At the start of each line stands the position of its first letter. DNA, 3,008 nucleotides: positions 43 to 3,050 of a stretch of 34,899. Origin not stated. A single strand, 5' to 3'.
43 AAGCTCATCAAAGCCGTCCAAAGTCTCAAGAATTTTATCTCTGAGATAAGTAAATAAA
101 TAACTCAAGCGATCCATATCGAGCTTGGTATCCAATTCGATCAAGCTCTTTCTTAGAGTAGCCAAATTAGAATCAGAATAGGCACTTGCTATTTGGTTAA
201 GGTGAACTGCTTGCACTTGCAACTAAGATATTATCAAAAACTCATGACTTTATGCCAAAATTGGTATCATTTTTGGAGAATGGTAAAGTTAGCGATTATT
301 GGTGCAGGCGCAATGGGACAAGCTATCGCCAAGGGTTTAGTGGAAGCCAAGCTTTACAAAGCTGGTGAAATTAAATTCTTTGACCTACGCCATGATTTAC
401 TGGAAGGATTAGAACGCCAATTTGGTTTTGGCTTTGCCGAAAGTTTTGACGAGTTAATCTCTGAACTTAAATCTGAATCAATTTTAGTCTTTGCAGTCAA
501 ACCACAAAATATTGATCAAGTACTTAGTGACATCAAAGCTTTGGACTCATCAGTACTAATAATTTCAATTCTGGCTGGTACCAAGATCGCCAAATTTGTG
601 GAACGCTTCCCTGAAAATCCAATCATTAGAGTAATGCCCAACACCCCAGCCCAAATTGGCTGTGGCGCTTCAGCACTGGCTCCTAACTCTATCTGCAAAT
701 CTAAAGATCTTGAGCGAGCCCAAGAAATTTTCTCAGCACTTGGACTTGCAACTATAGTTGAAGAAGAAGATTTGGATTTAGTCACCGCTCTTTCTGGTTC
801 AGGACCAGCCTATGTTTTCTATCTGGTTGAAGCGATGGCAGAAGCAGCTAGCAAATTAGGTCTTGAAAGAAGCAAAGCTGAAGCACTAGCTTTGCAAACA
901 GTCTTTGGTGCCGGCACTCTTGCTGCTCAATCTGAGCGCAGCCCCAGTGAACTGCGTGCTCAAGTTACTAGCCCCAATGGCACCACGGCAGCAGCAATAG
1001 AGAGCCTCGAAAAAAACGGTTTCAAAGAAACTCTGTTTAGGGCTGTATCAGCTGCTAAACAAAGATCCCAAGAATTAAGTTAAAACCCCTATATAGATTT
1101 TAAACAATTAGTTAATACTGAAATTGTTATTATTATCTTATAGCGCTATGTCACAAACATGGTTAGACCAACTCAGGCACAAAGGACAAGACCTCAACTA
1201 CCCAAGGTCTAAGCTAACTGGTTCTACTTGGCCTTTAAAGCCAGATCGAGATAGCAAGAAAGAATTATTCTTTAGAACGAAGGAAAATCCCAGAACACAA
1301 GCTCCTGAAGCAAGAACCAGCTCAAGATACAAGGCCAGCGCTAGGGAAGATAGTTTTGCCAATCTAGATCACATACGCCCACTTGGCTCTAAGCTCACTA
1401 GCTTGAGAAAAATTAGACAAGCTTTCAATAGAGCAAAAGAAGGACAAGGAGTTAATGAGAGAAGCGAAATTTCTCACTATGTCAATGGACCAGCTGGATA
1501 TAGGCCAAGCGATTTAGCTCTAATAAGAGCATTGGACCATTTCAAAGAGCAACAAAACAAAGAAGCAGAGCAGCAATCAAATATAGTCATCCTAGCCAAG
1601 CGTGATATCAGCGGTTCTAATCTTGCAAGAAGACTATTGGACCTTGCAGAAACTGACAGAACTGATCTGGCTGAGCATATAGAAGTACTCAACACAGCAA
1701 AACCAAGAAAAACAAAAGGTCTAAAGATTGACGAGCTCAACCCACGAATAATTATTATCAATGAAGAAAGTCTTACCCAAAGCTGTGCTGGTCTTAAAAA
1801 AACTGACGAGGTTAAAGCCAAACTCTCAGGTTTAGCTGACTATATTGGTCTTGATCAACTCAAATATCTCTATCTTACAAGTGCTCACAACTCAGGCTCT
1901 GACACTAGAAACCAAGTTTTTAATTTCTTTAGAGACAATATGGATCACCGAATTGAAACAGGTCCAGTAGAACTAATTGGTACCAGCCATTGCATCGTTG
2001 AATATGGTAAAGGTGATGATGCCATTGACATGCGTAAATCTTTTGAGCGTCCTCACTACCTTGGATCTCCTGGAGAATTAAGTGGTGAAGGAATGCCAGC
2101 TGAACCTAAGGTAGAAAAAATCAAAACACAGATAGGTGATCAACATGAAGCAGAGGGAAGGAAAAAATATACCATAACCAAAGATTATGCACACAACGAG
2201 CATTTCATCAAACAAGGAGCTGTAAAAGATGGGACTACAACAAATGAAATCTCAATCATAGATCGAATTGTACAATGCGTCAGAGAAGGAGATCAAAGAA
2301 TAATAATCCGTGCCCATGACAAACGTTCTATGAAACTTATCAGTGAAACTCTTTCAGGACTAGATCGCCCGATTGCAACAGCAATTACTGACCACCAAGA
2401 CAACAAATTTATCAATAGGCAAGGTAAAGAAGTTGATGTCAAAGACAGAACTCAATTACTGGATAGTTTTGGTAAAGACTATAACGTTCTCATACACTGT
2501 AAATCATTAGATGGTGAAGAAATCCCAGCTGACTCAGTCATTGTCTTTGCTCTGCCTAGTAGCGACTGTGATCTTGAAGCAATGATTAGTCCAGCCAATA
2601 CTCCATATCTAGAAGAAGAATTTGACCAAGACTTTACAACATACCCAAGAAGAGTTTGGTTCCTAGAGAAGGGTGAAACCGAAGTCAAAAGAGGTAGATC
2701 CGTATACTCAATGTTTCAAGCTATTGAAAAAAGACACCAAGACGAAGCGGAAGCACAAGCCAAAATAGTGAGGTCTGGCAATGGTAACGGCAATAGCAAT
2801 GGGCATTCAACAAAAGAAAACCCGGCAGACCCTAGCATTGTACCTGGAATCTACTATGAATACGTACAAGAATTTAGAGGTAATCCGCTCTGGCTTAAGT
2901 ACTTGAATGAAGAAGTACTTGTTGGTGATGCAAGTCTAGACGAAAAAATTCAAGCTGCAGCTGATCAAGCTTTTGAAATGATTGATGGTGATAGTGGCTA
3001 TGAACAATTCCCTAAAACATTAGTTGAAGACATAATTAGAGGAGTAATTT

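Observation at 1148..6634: Giant 1828-aa multi-domain ORFan ending stop-on-stop against a lone flhA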

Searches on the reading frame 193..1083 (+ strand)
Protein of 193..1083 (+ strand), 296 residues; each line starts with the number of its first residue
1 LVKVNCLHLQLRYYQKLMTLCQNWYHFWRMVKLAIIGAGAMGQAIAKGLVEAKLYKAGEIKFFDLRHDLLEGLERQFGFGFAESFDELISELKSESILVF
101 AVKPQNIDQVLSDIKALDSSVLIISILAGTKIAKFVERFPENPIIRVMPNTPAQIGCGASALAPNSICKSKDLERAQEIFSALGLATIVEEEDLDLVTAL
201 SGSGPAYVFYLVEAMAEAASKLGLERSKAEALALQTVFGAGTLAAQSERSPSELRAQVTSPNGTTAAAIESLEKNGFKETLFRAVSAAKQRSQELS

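Call 5: search_protein_families(library=pfam, proteins=[window:193-1083:+], max_evalue=0.01)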
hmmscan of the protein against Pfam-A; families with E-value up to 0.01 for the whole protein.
window:193-1083:+ (296 aa): 3 families
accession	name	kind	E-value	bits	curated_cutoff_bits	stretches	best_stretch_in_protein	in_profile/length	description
PF14748.11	P5CR_dimer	-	4.1e-38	130.3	25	1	191-295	1-105/105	Pyrroline-5-carboxylate reductase dimerisation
PF03807.23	F420_oxidored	-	5.9e-14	52.9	21.6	1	32-129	1-94/94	NADP oxidoreductase coenzyme F420-dependent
PF03446.21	NAD_binding_2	-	0.00021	21.8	21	1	32-124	1-90/161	NAD binding domain of 6-phosphogluconate dehydrogenase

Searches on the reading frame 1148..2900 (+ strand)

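Call 28: search_solved_structures(query=A2, max_evalue=10, show_alignments=2)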
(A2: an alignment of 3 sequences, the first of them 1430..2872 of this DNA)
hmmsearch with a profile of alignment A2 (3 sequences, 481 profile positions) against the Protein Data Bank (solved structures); distinct sequences matched with E-value up to 10: 1.
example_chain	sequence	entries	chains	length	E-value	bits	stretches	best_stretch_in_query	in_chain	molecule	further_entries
4yhs_A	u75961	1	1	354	0.3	13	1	263-317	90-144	Monosaccharide ABC transporter substrate-binding protein, CUT2 family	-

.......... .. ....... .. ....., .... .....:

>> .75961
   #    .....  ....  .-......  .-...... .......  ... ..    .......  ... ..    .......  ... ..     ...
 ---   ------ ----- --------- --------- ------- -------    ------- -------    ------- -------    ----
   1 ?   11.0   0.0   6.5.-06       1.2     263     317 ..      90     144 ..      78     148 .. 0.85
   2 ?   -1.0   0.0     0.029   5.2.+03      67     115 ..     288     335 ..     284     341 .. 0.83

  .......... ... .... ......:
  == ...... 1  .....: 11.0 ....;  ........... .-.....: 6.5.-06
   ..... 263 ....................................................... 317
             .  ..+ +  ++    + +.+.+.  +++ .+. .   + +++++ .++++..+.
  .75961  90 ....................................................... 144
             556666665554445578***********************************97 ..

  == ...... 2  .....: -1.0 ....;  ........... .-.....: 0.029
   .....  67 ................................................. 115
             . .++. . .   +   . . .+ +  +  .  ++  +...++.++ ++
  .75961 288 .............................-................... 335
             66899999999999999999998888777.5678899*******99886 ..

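Call 31: search_protein_families(library=pfam, proteins=[window:1148-2900:+], max_evalue=10)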
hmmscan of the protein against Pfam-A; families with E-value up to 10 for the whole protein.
window:1148-2900:+ (584 aa): 0 families
